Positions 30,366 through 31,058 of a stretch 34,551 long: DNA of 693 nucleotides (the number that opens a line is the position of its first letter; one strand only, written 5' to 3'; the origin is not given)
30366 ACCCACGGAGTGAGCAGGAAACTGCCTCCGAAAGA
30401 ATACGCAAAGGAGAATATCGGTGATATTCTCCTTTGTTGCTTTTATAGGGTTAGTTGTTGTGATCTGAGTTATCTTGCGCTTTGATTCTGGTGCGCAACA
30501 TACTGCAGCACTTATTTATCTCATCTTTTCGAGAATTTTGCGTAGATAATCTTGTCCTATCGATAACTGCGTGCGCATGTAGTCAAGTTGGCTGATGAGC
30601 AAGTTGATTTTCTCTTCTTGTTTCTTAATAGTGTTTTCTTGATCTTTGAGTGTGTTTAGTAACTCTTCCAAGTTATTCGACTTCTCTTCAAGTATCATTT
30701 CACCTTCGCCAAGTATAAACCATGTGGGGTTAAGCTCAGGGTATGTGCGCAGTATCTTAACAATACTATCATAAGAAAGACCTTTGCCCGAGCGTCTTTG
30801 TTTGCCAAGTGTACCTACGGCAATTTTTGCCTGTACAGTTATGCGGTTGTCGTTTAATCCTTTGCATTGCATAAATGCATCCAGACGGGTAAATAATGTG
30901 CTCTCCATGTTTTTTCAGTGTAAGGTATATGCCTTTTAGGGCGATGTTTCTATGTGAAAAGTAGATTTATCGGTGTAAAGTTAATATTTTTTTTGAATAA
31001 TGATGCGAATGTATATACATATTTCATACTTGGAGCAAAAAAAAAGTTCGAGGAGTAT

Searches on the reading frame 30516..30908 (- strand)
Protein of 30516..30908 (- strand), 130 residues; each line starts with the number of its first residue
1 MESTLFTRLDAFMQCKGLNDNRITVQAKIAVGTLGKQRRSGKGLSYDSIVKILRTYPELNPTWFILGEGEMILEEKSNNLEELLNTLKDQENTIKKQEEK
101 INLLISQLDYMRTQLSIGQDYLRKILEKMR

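Call 18: search_protein_families(library=pfam, proteins=[window:30516-30908:-], max_evalue=0.01)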
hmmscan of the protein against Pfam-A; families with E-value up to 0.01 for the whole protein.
window:30516-30908:- (130 aa): 1 family
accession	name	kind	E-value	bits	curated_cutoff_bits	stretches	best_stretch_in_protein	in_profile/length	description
PF21825.2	crAss001_48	-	0.007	16.7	24.8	0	73-113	14-50/61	crAss001_48 related protein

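Call 24: find_homologous_proteins(query=window:30516-30908:-, max_evalue=0.00001)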
Query window:30516-30908:- (130 aa): 99 proteins with E <= 0.00001 among 115 candidates.
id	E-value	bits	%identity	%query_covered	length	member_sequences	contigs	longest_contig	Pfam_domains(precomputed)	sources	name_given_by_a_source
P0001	2.1e-69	249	91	100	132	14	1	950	-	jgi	jgi:uncharacterized coiled-coil protein SlyX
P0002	3.8e-64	232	83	99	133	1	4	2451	-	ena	-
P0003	1.0e-63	230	82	99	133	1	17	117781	-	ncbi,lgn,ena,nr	ncbi:MAG: hypothetical protein IKY75_07630 [Bacteroidaceae bacterium]|nr:hypothetical protein [Bacte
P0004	3.7e-63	229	83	100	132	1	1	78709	-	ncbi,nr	ncbi:MAG: hypothetical protein IKJ79_04670 [Bacteroidaceae bacterium]|nr:hypothetical protein [Bacte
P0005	4.2e-63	229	83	100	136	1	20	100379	-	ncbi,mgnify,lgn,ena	mgnify:CR=1 FL=1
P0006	5.1e-63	228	82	100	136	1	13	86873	-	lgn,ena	-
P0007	7.7e-63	228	82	100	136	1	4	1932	-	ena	-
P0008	8.0e-63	228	81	99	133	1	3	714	-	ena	-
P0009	1.1e-62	227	82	99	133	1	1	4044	-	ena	-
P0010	1.2e-62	227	81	99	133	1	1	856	-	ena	-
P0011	2.0e-62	226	82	100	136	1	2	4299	-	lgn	-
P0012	2.0e-62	226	82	100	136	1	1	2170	-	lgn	-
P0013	2.6e-62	226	81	100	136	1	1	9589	-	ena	-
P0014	1.9e-59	217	82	98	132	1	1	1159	-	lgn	-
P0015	1.9e-59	217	82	98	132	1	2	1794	-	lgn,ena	-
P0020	3.4e-59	216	82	98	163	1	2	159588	-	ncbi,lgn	-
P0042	1.4e-53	198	72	99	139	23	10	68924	-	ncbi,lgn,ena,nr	ncbi:MAG: hypothetical protein IKY13_09995 [Bacteroidaceae bacterium]|nr:hypothetical protein [Bacte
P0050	4.8e-51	190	70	100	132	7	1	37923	-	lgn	-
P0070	2.5e-46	174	65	99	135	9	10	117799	-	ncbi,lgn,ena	-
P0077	8.3e-45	170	65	99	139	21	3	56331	-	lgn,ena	-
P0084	5.2e-42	160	61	98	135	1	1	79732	-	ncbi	-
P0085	1.4e-41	159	60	99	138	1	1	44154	-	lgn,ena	-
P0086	3.4e-41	158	62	99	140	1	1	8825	-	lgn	-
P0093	7.6e-32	128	54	89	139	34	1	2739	-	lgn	-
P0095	2.0e-31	126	55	89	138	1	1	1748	-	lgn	-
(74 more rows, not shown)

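Call 25: find_encoding_contigs(protein=P0004, flank=4000, max_places=2)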
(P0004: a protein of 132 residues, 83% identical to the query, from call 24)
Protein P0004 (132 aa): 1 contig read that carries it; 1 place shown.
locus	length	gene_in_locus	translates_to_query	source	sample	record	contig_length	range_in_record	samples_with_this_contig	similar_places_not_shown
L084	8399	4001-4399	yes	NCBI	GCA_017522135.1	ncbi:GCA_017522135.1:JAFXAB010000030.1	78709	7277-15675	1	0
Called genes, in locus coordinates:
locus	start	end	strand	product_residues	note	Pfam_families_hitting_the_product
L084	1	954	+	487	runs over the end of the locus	PF17142:SusF_N, PF26120:CBM_1st_SusF, PF16411:SusF_SusE (faint)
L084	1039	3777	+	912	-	PF00128:Alpha-amylase, PF18962:Por_Secre_tail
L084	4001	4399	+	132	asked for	-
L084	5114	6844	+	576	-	PF01336:tRNA_anti-codon, PF00152:tRNA-synt_2, PF14229:DUF4332 (weak)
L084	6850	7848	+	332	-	PF01210:NAD_Gly3P_dh_N, PF03807:F420_oxidored (weak), PF07479:NAD_Gly3P_dh_C, PF20618:GPD_NAD_C_bact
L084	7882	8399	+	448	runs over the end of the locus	PF00342:PGI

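Call 26: find_encoding_contigs(protein=P0020, flank=4000, max_places=2)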
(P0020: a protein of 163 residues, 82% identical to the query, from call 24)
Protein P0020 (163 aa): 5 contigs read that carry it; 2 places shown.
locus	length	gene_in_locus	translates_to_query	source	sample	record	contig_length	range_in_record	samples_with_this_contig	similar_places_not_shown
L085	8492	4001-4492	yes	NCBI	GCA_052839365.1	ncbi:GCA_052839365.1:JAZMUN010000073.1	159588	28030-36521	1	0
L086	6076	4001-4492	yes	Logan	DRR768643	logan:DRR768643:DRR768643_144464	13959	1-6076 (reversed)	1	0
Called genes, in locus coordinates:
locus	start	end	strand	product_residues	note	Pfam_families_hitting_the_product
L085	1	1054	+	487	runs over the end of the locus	PF17142:SusF_N, PF26120:CBM_1st_SusF, PF16411:SusF_SusE (faint)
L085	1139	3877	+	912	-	PF00128:Alpha-amylase, PF18962:Por_Secre_tail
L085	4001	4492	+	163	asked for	-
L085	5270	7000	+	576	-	PF01336:tRNA_anti-codon, PF00152:tRNA-synt_2, PF14229:DUF4332 (weak)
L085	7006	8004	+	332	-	PF01210:NAD_Gly3P_dh_N, PF03807:F420_oxidored (weak), PF07479:NAD_Gly3P_dh_C, PF20618:GPD_NAD_C_bact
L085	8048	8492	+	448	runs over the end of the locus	PF00342:PGI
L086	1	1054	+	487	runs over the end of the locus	PF17142:SusF_N, PF26120:CBM_1st_SusF, PF16411:SusF_SusE (faint)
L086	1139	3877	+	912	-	PF00128:Alpha-amylase, PF18962:Por_Secre_tail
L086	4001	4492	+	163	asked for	-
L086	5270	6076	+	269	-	?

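Call 27: find_encoding_contigs(protein=P0042, flank=4000, max_places=2)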
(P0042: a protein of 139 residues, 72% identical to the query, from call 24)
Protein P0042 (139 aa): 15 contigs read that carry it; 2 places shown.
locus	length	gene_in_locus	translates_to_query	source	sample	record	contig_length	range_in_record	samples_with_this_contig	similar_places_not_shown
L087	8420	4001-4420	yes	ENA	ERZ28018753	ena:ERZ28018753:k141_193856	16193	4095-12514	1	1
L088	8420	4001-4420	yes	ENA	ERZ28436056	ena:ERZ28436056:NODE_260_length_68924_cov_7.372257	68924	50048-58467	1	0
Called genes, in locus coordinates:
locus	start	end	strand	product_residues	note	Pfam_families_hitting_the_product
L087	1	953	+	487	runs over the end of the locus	PF17142:SusF_N, PF26120:CBM_1st_SusF, PF16411:SusF_SusE (faint)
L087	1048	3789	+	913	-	PF00128:Alpha-amylase, PF18962:Por_Secre_tail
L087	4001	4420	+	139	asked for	-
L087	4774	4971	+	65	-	-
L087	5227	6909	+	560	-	PF01336:tRNA_anti-codon, PF00152:tRNA-synt_2, PF14229:DUF4332 (weak)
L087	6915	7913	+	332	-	PF01210:NAD_Gly3P_dh_N, PF03807:F420_oxidored (weak), PF07479:NAD_Gly3P_dh_C, PF20618:GPD_NAD_C_bact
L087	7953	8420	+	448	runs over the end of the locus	PF00342:PGI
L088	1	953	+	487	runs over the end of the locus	PF17142:SusF_N, PF26120:CBM_1st_SusF, PF16411:SusF_SusE (faint)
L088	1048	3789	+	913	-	PF00128:Alpha-amylase, PF18962:Por_Secre_tail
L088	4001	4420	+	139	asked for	-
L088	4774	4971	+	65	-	-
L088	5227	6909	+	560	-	PF01336:tRNA_anti-codon, PF00152:tRNA-synt_2, PF14229:DUF4332 (weak)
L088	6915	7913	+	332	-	PF01210:NAD_Gly3P_dh_N, PF03807:F420_oxidored (weak), PF07479:NAD_Gly3P_dh_C, PF20618:GPD_NAD_C_bact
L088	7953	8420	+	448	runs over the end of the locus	PF00342:PGI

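Call 28: find_encoding_contigs(protein=P0050, flank=4000, max_places=2)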
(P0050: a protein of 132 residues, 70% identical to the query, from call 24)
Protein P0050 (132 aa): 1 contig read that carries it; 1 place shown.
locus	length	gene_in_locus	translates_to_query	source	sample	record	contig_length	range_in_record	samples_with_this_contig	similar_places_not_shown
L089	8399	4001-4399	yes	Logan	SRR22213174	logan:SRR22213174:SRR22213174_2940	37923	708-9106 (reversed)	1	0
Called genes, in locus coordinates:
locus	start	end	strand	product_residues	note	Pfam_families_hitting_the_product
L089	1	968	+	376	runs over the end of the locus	-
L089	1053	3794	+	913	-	PF00128:Alpha-amylase, PF18962:Por_Secre_tail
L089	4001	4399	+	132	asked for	-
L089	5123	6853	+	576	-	PF01336:tRNA_anti-codon, PF00152:tRNA-synt_2, PF14229:DUF4332 (weak)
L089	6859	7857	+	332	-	PF01210:NAD_Gly3P_dh_N, PF03807:F420_oxidored (faint), PF07479:NAD_Gly3P_dh_C, PF20618:GPD_NAD_C_bact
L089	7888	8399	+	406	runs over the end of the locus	?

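Call 29: find_encoding_contigs(protein=P0070, flank=4000, max_places=2)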
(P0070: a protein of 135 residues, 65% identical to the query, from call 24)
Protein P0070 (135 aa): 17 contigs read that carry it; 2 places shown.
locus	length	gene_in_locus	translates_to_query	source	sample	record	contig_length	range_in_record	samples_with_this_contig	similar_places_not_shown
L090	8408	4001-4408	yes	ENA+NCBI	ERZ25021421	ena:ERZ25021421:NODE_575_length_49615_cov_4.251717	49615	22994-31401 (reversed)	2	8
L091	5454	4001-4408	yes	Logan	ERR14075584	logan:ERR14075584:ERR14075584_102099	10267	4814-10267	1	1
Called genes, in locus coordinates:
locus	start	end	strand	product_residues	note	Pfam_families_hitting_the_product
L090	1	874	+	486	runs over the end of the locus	PF17142:SusF_N, PF26120:CBM_1st_SusF, PF16411:SusF_SusE (faint)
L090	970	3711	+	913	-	PF00128:Alpha-amylase, PF18962:Por_Secre_tail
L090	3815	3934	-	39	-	-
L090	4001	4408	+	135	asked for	-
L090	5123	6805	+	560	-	PF01336:tRNA_anti-codon, PF00152:tRNA-synt_2, PF14229:DUF4332 (weak)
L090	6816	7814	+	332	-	PF01210:NAD_Gly3P_dh_N, PF03807:F420_oxidored (weak), PF07479:NAD_Gly3P_dh_C, PF20618:GPD_NAD_C_bact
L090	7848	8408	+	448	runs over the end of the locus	PF00342:PGI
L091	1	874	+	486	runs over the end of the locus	PF17142:SusF_N, PF26120:CBM_1st_SusF, PF16411:SusF_SusE (faint)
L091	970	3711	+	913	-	PF00128:Alpha-amylase, PF18962:Por_Secre_tail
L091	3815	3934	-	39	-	-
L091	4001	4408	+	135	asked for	-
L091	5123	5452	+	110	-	?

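Call 30: find_encoding_contigs(protein=P0084, flank=4000, max_places=2)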
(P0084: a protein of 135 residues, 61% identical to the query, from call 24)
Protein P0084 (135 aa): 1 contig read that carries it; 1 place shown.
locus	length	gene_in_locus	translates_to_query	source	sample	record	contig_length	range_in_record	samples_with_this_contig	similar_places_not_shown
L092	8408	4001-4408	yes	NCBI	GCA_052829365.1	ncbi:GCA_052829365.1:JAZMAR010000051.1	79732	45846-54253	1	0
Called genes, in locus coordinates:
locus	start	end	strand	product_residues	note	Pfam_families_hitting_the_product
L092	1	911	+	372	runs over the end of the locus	PF26120:CBM_1st_SusF (faint)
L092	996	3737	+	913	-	PF00128:Alpha-amylase, PF18962:Por_Secre_tail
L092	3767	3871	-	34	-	-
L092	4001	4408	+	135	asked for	-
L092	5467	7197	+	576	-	PF01336:tRNA_anti-codon, PF00152:tRNA-synt_2, PF14229:DUF4332 (weak)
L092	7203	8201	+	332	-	PF01210:NAD_Gly3P_dh_N, PF03807:F420_oxidored (weak), PF07479:NAD_Gly3P_dh_C, PF20618:GPD_NAD_C_bact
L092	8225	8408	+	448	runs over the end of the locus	PF00342:PGI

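Call 31: find_encoding_contigs(protein=P0077, flank=4000, max_places=2)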
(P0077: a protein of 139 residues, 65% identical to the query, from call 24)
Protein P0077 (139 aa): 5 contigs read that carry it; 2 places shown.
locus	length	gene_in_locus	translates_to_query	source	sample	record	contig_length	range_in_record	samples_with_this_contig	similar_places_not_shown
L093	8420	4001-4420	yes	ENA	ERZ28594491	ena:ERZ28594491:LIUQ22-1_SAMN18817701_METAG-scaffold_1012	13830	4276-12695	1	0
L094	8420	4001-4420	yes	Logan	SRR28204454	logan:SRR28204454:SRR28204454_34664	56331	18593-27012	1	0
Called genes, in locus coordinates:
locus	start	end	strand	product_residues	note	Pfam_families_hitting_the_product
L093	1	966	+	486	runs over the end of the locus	PF17142:SusF_N, PF26120:CBM_1st_SusF, PF16411:SusF_SusE (faint)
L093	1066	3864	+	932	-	PF00128:Alpha-amylase, PF18962:Por_Secre_tail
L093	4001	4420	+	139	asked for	-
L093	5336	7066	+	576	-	PF01336:tRNA_anti-codon, PF00152:tRNA-synt_2, PF14229:DUF4332 (weak)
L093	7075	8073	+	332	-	PF01210:NAD_Gly3P_dh_N, PF03807:F420_oxidored (weak), PF07479:NAD_Gly3P_dh_C, PF20618:GPD_NAD_C_bact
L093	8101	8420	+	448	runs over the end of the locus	PF00342:PGI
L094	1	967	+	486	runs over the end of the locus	PF17142:SusF_N, PF26120:CBM_1st_SusF, PF16411:SusF_SusE (faint)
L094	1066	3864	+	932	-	PF00128:Alpha-amylase, PF18962:Por_Secre_tail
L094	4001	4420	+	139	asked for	-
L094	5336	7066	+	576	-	PF01336:tRNA_anti-codon, PF00152:tRNA-synt_2, PF14229:DUF4332 (weak)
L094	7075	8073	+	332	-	PF01210:NAD_Gly3P_dh_N, PF03807:F420_oxidored (weak), PF07479:NAD_Gly3P_dh_C, PF20618:GPD_NAD_C_bact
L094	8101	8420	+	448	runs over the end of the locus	PF00342:PGI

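Call 32: find_encoding_contigs(protein=P0085, flank=4000, max_places=2)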
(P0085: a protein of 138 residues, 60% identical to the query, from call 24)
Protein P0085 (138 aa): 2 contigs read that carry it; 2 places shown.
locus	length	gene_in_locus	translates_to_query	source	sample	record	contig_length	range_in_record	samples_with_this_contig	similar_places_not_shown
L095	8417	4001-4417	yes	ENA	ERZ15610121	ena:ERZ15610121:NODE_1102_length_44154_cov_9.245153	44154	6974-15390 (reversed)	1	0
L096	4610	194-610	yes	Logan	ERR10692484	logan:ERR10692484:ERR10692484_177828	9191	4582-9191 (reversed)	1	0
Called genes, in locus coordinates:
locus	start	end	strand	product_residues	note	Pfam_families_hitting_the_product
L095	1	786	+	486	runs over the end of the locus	PF17142:SusF_N, PF26120:CBM_1st_SusF, PF16411:SusF_SusE (faint)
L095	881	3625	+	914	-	PF00128:Alpha-amylase, PF18962:Por_Secre_tail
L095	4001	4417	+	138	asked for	-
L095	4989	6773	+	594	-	PF01336:tRNA_anti-codon, PF00152:tRNA-synt_2, PF01409:tRNA-synt_2d (faint), PF14229:DUF4332 (weak)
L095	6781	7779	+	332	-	PF01210:NAD_Gly3P_dh_N, PF03807:F420_oxidored, PF07479:NAD_Gly3P_dh_C, PF20618:GPD_NAD_C_bact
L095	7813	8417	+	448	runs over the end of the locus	PF00342:PGI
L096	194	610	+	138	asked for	-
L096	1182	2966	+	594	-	PF01336:tRNA_anti-codon, PF00152:tRNA-synt_2, PF01409:tRNA-synt_2d (faint), PF14229:DUF4332 (weak)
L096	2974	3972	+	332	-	PF01210:NAD_Gly3P_dh_N, PF03807:F420_oxidored, PF07479:NAD_Gly3P_dh_C, PF20618:GPD_NAD_C_bact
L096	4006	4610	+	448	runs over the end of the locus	PF00342:PGI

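Call 38: find_encoding_contigs(protein=P0093, flank=3000, max_places=2)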
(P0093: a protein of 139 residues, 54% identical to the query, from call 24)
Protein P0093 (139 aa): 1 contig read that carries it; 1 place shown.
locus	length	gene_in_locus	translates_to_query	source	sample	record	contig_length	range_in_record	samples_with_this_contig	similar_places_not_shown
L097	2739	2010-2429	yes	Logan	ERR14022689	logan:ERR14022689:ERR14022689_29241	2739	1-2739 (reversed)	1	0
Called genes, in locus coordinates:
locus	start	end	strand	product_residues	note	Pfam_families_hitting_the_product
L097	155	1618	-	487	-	-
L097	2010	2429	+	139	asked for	-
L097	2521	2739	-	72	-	?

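Call 39: find_encoding_contigs(protein=P0095, flank=3000, max_places=2)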
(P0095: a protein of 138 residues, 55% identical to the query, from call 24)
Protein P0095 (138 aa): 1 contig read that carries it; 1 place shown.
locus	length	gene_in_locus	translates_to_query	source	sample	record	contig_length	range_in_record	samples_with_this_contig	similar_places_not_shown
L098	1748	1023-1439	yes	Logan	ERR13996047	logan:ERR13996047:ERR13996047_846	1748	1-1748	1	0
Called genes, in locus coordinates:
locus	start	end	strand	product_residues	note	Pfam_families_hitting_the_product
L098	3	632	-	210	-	?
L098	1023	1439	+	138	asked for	-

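Call 40: find_encoding_contigs(protein=P0086, flank=3000, max_places=2)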
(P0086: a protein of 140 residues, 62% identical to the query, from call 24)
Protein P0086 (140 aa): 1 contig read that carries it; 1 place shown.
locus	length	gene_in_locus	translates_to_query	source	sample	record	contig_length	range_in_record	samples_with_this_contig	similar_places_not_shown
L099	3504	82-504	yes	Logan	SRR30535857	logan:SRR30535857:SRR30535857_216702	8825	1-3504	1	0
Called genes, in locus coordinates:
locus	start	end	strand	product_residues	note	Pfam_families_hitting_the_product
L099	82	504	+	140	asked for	-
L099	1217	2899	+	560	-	PF01336:tRNA_anti-codon, PF00152:tRNA-synt_2, PF14229:DUF4332 (weak)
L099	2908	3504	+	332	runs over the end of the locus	PF01210:NAD_Gly3P_dh_N, PF03807:F420_oxidored, PF07479:NAD_Gly3P_dh_C, PF20618:GPD_NAD_C_bact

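Call 73: search_protein_families(library=phrogs, proteins=[window:30516-30908:-], max_evalue=0.01)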
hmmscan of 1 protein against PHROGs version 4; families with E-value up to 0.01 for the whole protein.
window:30516-30908:- (130 aa): 1 family
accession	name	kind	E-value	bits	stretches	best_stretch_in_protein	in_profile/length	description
phrog_9710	-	unknown function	0.0017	19.4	1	44-78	56-89/95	-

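Call 74: search_protein_families(library=ncbifam, proteins=[window:30516-30908:-], max_evalue=0.01)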
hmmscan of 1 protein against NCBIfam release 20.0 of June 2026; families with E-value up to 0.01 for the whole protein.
window:30516-30908:- (130 aa): 1 family
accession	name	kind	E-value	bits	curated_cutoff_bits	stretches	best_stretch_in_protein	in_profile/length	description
NF047612.1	LIC_10740_fam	equivalog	0.0016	17.6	150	1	48-121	137-210/266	LIC_10740 family protein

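Call 75: search_solved_structures(query=window:30516-30908:-, max_evalue=1)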
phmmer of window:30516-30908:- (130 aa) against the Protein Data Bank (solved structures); distinct sequences matched with E-value up to 1: 1.
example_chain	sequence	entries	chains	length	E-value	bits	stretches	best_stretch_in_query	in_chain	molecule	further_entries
2cyy_A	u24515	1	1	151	0.77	13.1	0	44-90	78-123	Putative HTH-type transcriptional regulator PH1519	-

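Call 86: predict_structure(alignment_id=A4)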
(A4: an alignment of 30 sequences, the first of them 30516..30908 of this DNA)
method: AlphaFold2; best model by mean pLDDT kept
length: 130 residues; sequences in the alignment: 30
mean_pLDDT: 89.0   pTM: 0.51
mean pLDDT of the five models: 89.0, 88.9, 88.3, 88.1, 87.7
residues with pLDDT >= 90: 79; 70-90: 43; 50-70: 8; < 50: 0
segments of 3 or more residues with pLDDT < 50: none
pLDDT, mean of each block of 10 residues (from residue 1): 82 90 90 86 88 91 89 67 89 97 97 96 93
secondary structure, 60 per line:
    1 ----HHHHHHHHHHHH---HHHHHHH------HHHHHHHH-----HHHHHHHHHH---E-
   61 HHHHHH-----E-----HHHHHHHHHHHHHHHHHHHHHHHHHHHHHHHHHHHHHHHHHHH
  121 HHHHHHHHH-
elements in order: H5-16 H20-26 H33-40 H46-55 H61-66 H78-129

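Call 89: fold_search(model_id=the predicted structure, library=pdb)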
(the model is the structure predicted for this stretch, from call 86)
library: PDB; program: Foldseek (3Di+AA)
matches with E <= 10: 335; with E <= 0.001: 0
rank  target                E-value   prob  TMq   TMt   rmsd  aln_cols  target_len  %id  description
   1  3op9                  3.8e-02  0.97  0.40  0.47  12.0       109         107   16  Crystal structure of transcriptional regulator from Listeria innocua (released 2010-09-15)
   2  5a7l                  4.9e-02  1.00  0.46  0.70   2.8        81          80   17  TP901-1 CI NTD (res 1-80) (released 2016-07-27)
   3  3jxb_C                6.0e-02  1.00  0.44  0.78   2.5        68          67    9  Crystal structure of the P22 c2 repressor protein in complex with synthetic operator 9C (released 2010-01-19)
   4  2xcj_A                7.7e-02  1.00  0.44  0.65   2.4        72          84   18  Crystal structure of P2 C, the immunity repressor of temperate E. coli phage P2 (released 2010-07-28)
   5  1pra_MODEL_1_A        9.8e-02  1.00  0.42  0.73   2.5        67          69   13  DETERMINATION OF THE NUCLEAR MAGNETIC RESONANCE SOLUTION STRUCTURE OF THE DNA-BINDING DOMAIN (RESIDUES 1 TO 69 (released 1993-10-31)
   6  1y7y_B                1.2e-01  1.00  0.41  0.74   2.0        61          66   18  High-resolution crystal structure of the restriction-modification controller protein C.AhdI from Aeromonas hydrophila (released 2005-02-22)
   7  3jxb_D                1.3e-01  1.00  0.43  0.79   2.2        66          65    9  Crystal structure of the P22 c2 repressor protein in complex with synthetic operator 9C (released 2010-01-19)
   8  6jq1_B                1.3e-01  0.99  0.41  0.41   4.7        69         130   19  Crystal Structure of DdrO from Deinococcus geothermalis (released 2019-08-28)
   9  6jq1_A                1.4e-01  0.99  0.41  0.41   5.4        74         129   18  Crystal Structure of DdrO from Deinococcus geothermalis (released 2019-08-28)
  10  6rnz_A                1.5e-01  0.99  0.37  0.65   2.2        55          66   22  Crystal structure of the N-terminal HTH DNA-binding domain of the essential repressor DdrO from radiation-resistant De (released 2019-10-09)
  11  2b5a_B                1.7e-01  0.99  0.40  0.65   2.0        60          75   17  C.BclI, Control Element of the BclI Restriction-Modification System (released 2006-01-03)
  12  3f52_A                1.8e-01  0.98  0.34  0.53   2.2        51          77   20  Crystal structure of the clp gene regulator ClgR from C. glutamicum (released 2008-11-18)
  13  3f51_D                2.0e-01  0.99  0.34  0.46   2.1        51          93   20  Crystal Structure of the clp gene regulator ClgR from Corynebacterium glutamicum (released 2008-11-18)
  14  9iaq_D                2.0e-01  0.94  0.41  0.46   4.1        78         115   17  Arbitrium controls lysis-lysogeny through the activation of a small antirepressor protein in the majority of arbitrium (released 2026-01-14)
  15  2b5a_A                2.1e-01  0.99  0.39  0.62   2.1        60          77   17  C.BclI, Control Element of the BclI Restriction-Modification System (released 2006-01-03)
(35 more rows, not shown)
